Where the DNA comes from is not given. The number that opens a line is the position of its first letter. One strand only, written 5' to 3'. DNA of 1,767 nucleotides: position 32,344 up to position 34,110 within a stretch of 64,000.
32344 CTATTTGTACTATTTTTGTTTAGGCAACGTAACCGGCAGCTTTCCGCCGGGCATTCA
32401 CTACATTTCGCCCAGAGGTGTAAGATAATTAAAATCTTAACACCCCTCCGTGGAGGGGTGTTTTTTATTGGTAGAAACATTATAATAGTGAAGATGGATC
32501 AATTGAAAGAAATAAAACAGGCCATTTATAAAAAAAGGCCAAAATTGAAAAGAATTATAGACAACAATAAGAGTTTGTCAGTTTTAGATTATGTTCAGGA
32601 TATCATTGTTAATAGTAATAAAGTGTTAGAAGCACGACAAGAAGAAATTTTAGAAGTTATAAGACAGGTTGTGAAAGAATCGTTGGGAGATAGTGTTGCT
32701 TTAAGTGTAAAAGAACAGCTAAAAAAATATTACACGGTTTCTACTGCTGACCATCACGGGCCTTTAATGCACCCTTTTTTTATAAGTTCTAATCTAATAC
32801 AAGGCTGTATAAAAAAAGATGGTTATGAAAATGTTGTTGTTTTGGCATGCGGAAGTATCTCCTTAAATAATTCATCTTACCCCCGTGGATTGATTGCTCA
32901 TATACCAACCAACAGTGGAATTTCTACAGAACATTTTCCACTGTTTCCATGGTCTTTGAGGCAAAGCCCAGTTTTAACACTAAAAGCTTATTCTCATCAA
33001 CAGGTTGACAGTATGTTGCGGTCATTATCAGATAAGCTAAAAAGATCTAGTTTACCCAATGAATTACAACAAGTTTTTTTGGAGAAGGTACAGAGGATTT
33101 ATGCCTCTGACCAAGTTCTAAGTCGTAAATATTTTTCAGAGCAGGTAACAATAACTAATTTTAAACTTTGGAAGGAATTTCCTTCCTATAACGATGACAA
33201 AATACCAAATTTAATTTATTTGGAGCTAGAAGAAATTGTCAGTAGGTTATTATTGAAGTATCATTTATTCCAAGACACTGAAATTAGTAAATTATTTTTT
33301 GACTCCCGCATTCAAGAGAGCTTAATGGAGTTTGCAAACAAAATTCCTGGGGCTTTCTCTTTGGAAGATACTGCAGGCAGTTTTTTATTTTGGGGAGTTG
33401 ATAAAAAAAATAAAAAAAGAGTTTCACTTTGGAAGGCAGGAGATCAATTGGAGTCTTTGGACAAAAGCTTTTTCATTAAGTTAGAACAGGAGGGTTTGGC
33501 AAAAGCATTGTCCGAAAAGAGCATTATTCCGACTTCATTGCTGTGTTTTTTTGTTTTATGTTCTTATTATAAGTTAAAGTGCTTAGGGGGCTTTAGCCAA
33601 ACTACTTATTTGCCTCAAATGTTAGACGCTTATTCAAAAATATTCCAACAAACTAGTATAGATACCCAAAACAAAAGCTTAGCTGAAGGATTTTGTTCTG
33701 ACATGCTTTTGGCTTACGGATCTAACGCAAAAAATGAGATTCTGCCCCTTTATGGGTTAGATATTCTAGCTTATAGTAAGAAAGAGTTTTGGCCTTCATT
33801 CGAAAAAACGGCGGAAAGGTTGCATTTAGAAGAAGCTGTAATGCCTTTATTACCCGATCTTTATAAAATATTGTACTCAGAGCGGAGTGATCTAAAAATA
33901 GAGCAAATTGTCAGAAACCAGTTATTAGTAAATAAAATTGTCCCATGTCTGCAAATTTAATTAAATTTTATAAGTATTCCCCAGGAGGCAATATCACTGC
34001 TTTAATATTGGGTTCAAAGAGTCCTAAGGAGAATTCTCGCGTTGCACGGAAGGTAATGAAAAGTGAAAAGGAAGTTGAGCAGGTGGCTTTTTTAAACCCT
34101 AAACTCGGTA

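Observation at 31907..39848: Prepilin, 489-aa unknown, DapF-fold protein, MacB-type ABC exporter and a clan-CD-like protein in one co-directional block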

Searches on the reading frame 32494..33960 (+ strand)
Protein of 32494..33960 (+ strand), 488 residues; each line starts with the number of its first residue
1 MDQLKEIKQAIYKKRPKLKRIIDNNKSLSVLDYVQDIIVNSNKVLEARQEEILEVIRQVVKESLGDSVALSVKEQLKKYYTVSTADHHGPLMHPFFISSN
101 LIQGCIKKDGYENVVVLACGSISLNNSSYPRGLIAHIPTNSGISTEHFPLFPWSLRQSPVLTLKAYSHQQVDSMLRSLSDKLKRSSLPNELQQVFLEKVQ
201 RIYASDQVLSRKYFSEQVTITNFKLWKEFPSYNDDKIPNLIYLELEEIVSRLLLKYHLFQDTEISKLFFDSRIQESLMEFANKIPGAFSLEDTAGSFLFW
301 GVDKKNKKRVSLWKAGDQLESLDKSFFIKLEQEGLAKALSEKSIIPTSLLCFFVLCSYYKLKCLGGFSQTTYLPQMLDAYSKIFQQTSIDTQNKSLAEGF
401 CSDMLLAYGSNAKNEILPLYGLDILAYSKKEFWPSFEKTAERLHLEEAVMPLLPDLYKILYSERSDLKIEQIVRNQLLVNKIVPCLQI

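Call 3: search_protein_families(library=pfam, proteins=[window:32494-33960:+], max_evalue=0.1)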
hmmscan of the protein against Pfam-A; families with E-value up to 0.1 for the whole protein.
window:32494-33960:+ (488 aa): 1 family
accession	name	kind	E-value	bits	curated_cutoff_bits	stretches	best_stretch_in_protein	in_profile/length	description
PF01909.29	NTP_transf_2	-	0.00063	20.5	21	0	403-473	15-87/93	Nucleotidyltransferase domain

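Call 4: search_protein_families(library=ncbifam, proteins=[window:32494-33960:+], max_evalue=0.1)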
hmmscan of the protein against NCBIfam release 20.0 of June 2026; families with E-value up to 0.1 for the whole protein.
window:32494-33960:+ (488 aa): 1 family
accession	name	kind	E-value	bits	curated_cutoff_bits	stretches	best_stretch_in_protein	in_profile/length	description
NF005240.0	PRK06749.1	subfamily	0.0078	15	686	1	8-59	282-332/428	replicative DNA helicase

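Call 7: search_solved_structures(query=window:32494-33960:+, max_evalue=10)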
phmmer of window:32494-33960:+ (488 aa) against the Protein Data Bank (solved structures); distinct sequences matched with E-value up to 10: 2.
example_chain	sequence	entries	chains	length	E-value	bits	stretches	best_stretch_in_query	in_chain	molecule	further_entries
3a0t_A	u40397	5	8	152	1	11.5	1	228-327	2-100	Sensor protein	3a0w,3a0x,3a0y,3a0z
6nyk_A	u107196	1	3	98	2.9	10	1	5-64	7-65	Design construct XAX_GGDQ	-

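Call 8: find_homologous_proteins(query=window:32494-33960:+)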
Query window:32494-33960:+ (488 aa): 119 proteins with E <= 0.001 among 7665 candidates.
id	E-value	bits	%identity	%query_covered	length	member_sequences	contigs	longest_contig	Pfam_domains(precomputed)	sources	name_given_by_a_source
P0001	0.0e+0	1078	100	100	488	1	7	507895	-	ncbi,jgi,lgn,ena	-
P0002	1.8e-106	375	40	100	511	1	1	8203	-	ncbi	-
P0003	2.4e-104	368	40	100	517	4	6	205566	-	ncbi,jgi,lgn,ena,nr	ncbi:MAG: hypothetical protein UV80_C0006G0020 [Candidatus Peregrinibacteria bacterium GW2011_GWF2_4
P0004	2.2e-103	365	39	99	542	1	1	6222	-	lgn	-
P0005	8.8e-103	363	38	98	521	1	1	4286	-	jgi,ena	-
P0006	4.6e-102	361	37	100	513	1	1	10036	-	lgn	-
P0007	5.5e-100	354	37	100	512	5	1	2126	-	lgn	-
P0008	3.7e-99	351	39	100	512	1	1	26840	-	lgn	-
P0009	8.7e-99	350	37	99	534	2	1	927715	-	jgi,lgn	jgi:hypothetical protein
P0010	1.4e-98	349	38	99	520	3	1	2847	-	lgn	-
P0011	1.5e-98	349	38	100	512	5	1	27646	-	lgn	-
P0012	2.6e-98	348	37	95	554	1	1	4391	-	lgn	-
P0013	2.9e-98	348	38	98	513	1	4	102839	-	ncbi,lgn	ncbi:MAG: hypothetical protein U0519_04750 [Candidatus Gracilibacteria bacterium]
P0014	4.4e-98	347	37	100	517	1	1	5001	-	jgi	jgi:hypothetical protein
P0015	4.6e-98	347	38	99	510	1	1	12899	-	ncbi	-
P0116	2.7e-29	121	25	77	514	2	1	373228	-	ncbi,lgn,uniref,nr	ncbi:hypothetical protein [Marinobacterium jannaschii]|uniref:hypothetical protein n=1 Tax=Marinobac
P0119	1.4e-19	89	26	77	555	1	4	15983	-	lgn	-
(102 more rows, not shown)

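Call 12: find_encoding_contigs(protein=P0003, flank=8000, max_places=3)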
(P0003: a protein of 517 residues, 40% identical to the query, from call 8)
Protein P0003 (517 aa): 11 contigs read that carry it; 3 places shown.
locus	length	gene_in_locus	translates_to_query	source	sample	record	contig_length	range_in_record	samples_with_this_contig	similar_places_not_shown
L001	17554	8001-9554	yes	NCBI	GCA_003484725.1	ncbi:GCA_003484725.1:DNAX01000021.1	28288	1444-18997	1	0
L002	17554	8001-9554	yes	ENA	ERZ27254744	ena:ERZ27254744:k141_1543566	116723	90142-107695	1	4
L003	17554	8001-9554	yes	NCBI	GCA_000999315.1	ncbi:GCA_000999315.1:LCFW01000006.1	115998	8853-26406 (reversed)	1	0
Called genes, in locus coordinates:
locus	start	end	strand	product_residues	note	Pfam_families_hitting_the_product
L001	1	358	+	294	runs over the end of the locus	PF01565:FAD_binding_4, PF02873:MurB_C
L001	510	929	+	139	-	PF18895:T4SS_pilin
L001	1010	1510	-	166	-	PF05239:PRC (weak)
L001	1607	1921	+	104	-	-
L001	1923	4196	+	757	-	-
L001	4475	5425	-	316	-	-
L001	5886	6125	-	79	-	-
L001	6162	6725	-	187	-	PF08207:EFP_N, PF01132:EFP, PF09285:Elong-fact-P_C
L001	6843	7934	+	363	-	PF00962:A_deaminase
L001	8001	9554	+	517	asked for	-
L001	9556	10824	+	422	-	PF00919:UPF0004, PF04055:Radical_SAM, PF18693:TRAM_2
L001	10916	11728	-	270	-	-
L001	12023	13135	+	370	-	PF01916:DS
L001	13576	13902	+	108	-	PF00076:RRM_1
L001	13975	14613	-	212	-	PF01209:Ubie_methyltran, PF13489:Methyltransf_23, PF13847:Methyltransf_31, PF05148:Methyltransf_8 (weak), PF08241:Methyltransf_11, PF08242:Methyltransf_12, PF13649:Methyltransf_25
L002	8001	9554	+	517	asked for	-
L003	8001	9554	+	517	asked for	-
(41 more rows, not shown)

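Call 15: find_related_loci(query=A1, collection=genome_contigs, flank=8000)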
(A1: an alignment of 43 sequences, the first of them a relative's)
Query A1 (488 aa) in genome_contigs; peptide patterns used: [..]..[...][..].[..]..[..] (x = any residue, [..] = any of these).
96 stretches matched a pattern; 94 encode a relative of the query (tblastn E <= 1e-3); the best 80 are kept; 80 distinct loci.
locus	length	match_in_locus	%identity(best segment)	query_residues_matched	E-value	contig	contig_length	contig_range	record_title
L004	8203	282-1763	40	1-486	3e-113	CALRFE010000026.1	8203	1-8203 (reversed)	MAG: Candidatus Nomurabacteria bacterium isolate Ike-100m-32 genome assembly, contig: Ike-100-c3211, whole genome shotgu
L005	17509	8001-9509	38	2-488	7e-109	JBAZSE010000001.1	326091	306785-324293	MAG: Patescibacteria group bacterium isolate SO_2017_GW1_166 NODE_248_length_326091_cov_1.511925_OW334_2017, whole genom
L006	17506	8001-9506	36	2-488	1e-106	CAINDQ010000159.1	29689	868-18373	uncultured Candidatus Peregrinibacteria bacterium isolate Loclat_bin-10452 genome assembly, contig: bin-10452:159/159, w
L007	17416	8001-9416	38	3-463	3e-106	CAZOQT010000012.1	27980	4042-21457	MAG TPA_asm: uncultured Candidatus Peribacteria bacterium isolate SRP278252_co2_755 genome assembly, contig: NODE_3348_l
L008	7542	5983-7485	37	2-488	1e-105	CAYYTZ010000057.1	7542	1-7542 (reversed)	MAG TPA_asm: uncultured Gammaproteobacteria bacterium isolate SRP011637_co1_72 genome assembly, contig: NODE_3911_length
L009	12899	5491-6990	38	4-488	3e-105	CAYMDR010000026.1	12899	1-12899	MAG TPA_asm: uncultured Candidatus Peribacteria bacterium isolate SRP278252_co2_54 genome assembly, contig: NODE_10171_l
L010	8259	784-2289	38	2-488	1e-104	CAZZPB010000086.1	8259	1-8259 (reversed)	MAG TPA_asm: uncultured Candidatus Peribacteria bacterium isolate binchicken_co203_456 genome assembly, contig: k141_395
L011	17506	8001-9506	37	4-488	2e-104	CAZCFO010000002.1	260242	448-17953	MAG TPA_asm: uncultured Candidatus Peribacteria bacterium isolate SRP292972_co3_91 genome assembly, contig: NODE_64_leng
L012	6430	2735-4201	37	15-488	1e-104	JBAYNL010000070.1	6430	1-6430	MAG: Candidatus Gracilibacteria bacterium isolate SO_2016_LW1_63 scaffold18319_LW64-88_2016, whole genome shotgun sequen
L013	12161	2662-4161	38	4-488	5e-104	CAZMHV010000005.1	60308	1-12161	MAG TPA_asm: uncultured Gammaproteobacteria bacterium isolate SRP342105_co1_345 genome assembly, contig: NODE_623_length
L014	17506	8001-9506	38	3-488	5e-104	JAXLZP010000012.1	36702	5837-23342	MAG: Candidatus Gracilibacteria bacterium isolate STL-PAT5 C2.212.fa-12, whole genome shotgun sequence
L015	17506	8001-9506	38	3-488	2e-103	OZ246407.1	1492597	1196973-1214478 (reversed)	MAG: uncultured Candidatus Peribacteria bacterium isolate ERP124720_co1_61 genome assembly, chromosome: 1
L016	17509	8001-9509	38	2-488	3e-103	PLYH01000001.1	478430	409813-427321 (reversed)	MAG: Candidatus Peregrinibacteria bacterium isolate palsa_1335 73.20120700_P3D.295_contig_13621, whole genome shotgun se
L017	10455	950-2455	38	3-488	8e-103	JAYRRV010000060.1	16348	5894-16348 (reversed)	MAG: Candidatus Gracilibacteria bacterium isolate XM1_ASGE3bin.38 k141_337543, whole genome shotgun sequence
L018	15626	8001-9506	37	2-488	2e-102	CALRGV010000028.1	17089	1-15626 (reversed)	MAG: Candidatus Peribacteria bacterium isolate TH-Jun18-111 genome assembly, contig: TH-Jun18-C7119, whole genome shotgu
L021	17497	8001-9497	36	7-488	2e-102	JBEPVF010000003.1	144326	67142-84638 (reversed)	MAG: Candidatus Peribacteria bacterium isolate 22E.rosella_refined.299 NODE_74_length_144326_cov_14.595691, whole genome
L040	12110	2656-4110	36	2-488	3e-93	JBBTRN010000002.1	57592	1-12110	MAG: Patescibacteria group bacterium isolate H52-bin092_1 H52_bin092_1_000000000002, whole genome shotgun sequence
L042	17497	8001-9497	35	4-486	8e-93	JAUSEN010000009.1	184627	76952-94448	MAG: Candidatus Magasanikiibacteriota bacterium isolate E14_maxbin.201_sub E14_k141_268652, whole genome shotgun sequenc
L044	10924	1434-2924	35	7-488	3e-92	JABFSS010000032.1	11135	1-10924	MAG: Candidatus Peribacteraceae bacterium isolate WB-IL-18 seq_2950, whole genome shotgun sequence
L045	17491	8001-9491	35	7-488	7e-92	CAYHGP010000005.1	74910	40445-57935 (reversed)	MAG TPA_asm: uncultured Candidatus Peribacteria bacterium isolate ERP119702_co2_217 genome assembly, contig: NODE_101_le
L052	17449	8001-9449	35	2-488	8e-90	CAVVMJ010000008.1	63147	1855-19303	MAG: uncultured bacterium isolate MFD03726.bin.1.241 genome assembly, contig: contig_86323, whole genome shotgun sequenc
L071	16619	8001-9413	35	2-467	4e-80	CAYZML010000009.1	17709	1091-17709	MAG TPA_asm: uncultured Gammaproteobacteria bacterium isolate SRP173033_co1_133 genome assembly, contig: NODE_5969_lengt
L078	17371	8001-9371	36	4-468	3e-91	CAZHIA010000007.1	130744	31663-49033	MAG TPA_asm: uncultured Candidatus Saccharibacteria bacterium isolate SRP257259_co1_13 genome assembly, contig: NODE_106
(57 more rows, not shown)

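Call 20: predict_structure(alignment_id=A1)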
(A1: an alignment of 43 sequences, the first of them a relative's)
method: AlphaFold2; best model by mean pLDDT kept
length: 488 residues; sequences in the alignment: 43
mean_pLDDT: 92.3   pTM: 0.93
mean pLDDT of the five models: 92.3, 92.1, 92.0, 91.0, 90.6
residues with pLDDT >= 90: 379; 70-90: 96; 50-70: 13; < 50: 0
segments of 3 or more residues with pLDDT < 50: none
pLDDT, mean of each block of 10 residues (from residue 1): 88 92 93 89 90 99 98 96 94 93 87 96 93 93 94 95 97 97 93 93 97 98 93 76 98 98 97 97 94 95 92 95 93 97 97 97 92 93 78 72 91 90 89 92 94 89 80 86 91
secondary structure, 60 per line:
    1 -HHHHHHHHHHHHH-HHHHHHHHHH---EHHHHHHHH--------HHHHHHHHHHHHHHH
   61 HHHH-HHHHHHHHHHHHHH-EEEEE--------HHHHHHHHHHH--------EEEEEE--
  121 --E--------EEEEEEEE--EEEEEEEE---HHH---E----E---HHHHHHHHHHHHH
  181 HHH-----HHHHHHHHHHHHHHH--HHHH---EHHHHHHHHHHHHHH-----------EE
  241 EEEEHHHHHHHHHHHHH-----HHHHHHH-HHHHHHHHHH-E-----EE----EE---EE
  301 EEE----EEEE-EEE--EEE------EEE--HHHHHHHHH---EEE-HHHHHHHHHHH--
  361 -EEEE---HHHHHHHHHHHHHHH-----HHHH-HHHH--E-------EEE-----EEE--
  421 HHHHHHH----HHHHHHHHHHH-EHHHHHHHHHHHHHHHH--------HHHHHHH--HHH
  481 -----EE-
elements in order: H2-14 H16-25 H30-37 H46-64 H66-79 E81-85 H94-104 E113-118 E132-139 E142-149 H168-183 H189-203 H206-209 H214-227 E239-244 H245-257 H263-269 H271-280 E299-303 E308-311 E313-315 E318-320 E327-329 H332-340 E344-346 H348-358 E362-365 H369-383 H389-392 H394-397 E408-410 E416-418 H421-427 H432-442 H445-460 H469-475

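Call 29: fold_search(model_id=the predicted structure, library=pdb)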
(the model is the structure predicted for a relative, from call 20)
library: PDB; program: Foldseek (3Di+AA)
matches with E <= 10: 180; with E <= 0.001: 1
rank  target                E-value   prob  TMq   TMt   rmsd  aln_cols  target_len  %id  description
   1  4wbd                  3.1e-08  1.00  0.42  0.39   7.5       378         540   11  The crystal structure of BshC from Bacillus subtilis complexed with citrate and ADP (released 2014-12-31)
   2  1irx_A                1.0e-01  0.82  0.36  0.35  11.1       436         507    8  Crystal structure of class I lysyl-tRNA synthetase (released 2002-04-17)
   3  1irx_B                1.5e-01  0.69  0.37  0.36  12.5       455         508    9  Crystal structure of class I lysyl-tRNA synthetase (released 2002-04-17)
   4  1jpn_B                2.5e-01  0.11  0.13  0.20  22.1       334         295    9  GMPPNP Complex of SRP GTPase NG Domain (released 2002-02-02)
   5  7wz3_d                4.0e-01  0.02  0.10  0.10  25.5       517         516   10  Cryo-EM structure of human TRiC-tubulin-S1 state (released 2023-02-22)
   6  2iy3_A                5.4e-01  0.07  0.13  0.14  21.4       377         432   11  Structure of the E. Coli Signal Regognition Particle (released 2006-11-02)
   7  2ffh_A                5.4e-01  0.06  0.13  0.15  23.0       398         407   12  THE SIGNAL SEQUENCE BINDING PROTEIN FFH FROM THERMUS AQUATICUS (released 1999-07-16)
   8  1ffh                  6.0e-01  0.47  0.11  0.18  14.3       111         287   14  N AND GTPASE DOMAINS OF THE SIGNAL SEQUENCE RECOGNITION PROTEIN FFH FROM THERMUS AQUATICUS (released 1997-12-31)
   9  1ng1                  8.2e-01  0.35  0.12  0.19  14.4       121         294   14  N AND GTPASE DOMAINS OF THE SIGNAL SEQUENCE RECOGNITION PROTEIN FFH FROM THERMUS AQUATICUS (released 1999-07-30)
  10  9cs6_z                8.7e-01  0.01  0.08  0.07  27.0       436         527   13  TRiC-ADP-S5 state is a conformation when TRiC incubated in 1 mM ADP (released 2025-01-22)
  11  1ls1                  9.2e-01  0.35  0.11  0.18  14.3       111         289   15  T. aquaticus Ffh NG Domain at 1.1A Resolution (released 2002-11-16)
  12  9cll_B                9.6e-01  0.11  0.17  0.22  14.6       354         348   12  Plasmodium falciparum tyrosyl-tRNA synthetase in complex with ML471-Tyr (released 2024-11-27)
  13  9ymm_C                1.0e+00  0.08  0.22  0.23  16.8       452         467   11  Crystal structure of Glutamate--tRNA ligase (GltX) from Moraxella catarrhalis in complex with 5'-O-(N-Glutamyl)sulfamo (released 2025-10-22)
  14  7rt0                  1.0e+00  0.02  0.11  0.13  24.1       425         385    9  1.80 A resolution structure of MAO from P. nicotinovorans in complex with FAD (released 2021-08-25)
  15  4con_A                1.0e+00  0.02  0.09  0.09  23.1       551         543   10  Crystal structure of the anaerobic ribonucleotide reductase from Thermotoga maritima with citrate in the active site (released 2015-01-14)
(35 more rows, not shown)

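Call 53: search_protein_families(library=pfam, alignment_id=A1, max_evalue=1)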
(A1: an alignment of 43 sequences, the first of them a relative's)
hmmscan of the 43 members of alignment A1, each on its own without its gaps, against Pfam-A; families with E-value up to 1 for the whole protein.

A. member 1, P0001 (488 aa): 1 family
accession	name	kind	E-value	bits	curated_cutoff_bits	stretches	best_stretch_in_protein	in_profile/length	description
PF01909.29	NTP_transf_2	-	0.00063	20.5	21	1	403-473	15-87/93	Nucleotidyltransferase domain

B. families by the number of members that match (of 43 scanned): 15 families
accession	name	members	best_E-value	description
PF01909.29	NTP_transf_2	1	0.00063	Nucleotidyltransferase domain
PF25043.1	DUF7788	1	0.028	Domain of unknown function (DUF7788)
PF20252.3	BIG2_C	1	0.032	BIG2 C-terminal domain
PF13545.12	HTH_Crp_2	1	0.033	Crp-like helix-turn-helix domain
PF18114.7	Suv3_N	1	0.034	Suv3 helical N-terminal domain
PF04412.18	AcnX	1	0.054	Aconitase X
PF13080.11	DUF3926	1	0.076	Protein of unknown function (DUF3926)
PF19802.4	DUF6285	1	0.13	Domain of unknown function (DUF6285)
PF16753.10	Tipalpha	1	0.14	TNF-alpha-Inducing protein of Helicobacter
PF05598.16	DUF772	1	0.17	Transposase domain (DUF772)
PF22181.1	TarS_linker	1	0.17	Glycosyl transferase TarS linker domain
PF08638.16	Med14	1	0.2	Mediator complex subunit MED14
PF20432.4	Xre-like-HTH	1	0.22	Antitoxin Xre-like helix-turn-helix domain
PF23357.1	DUF7088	1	0.28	Domain of unknown function (DUF7088)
PF23220.1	HAT_Syf1_M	1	0.35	Pre-mRNA-splicing factor SYF1 middle HAT repeat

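Call 54: search_solved_structures(query=A1, max_evalue=10, show_alignments=2)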
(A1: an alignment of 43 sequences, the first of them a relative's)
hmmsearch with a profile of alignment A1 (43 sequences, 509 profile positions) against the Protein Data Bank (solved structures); distinct sequences matched with E-value up to 10: 1.
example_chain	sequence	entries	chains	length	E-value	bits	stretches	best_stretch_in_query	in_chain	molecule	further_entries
9dze_A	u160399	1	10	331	1.2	10.6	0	19-52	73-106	pD5-14 A component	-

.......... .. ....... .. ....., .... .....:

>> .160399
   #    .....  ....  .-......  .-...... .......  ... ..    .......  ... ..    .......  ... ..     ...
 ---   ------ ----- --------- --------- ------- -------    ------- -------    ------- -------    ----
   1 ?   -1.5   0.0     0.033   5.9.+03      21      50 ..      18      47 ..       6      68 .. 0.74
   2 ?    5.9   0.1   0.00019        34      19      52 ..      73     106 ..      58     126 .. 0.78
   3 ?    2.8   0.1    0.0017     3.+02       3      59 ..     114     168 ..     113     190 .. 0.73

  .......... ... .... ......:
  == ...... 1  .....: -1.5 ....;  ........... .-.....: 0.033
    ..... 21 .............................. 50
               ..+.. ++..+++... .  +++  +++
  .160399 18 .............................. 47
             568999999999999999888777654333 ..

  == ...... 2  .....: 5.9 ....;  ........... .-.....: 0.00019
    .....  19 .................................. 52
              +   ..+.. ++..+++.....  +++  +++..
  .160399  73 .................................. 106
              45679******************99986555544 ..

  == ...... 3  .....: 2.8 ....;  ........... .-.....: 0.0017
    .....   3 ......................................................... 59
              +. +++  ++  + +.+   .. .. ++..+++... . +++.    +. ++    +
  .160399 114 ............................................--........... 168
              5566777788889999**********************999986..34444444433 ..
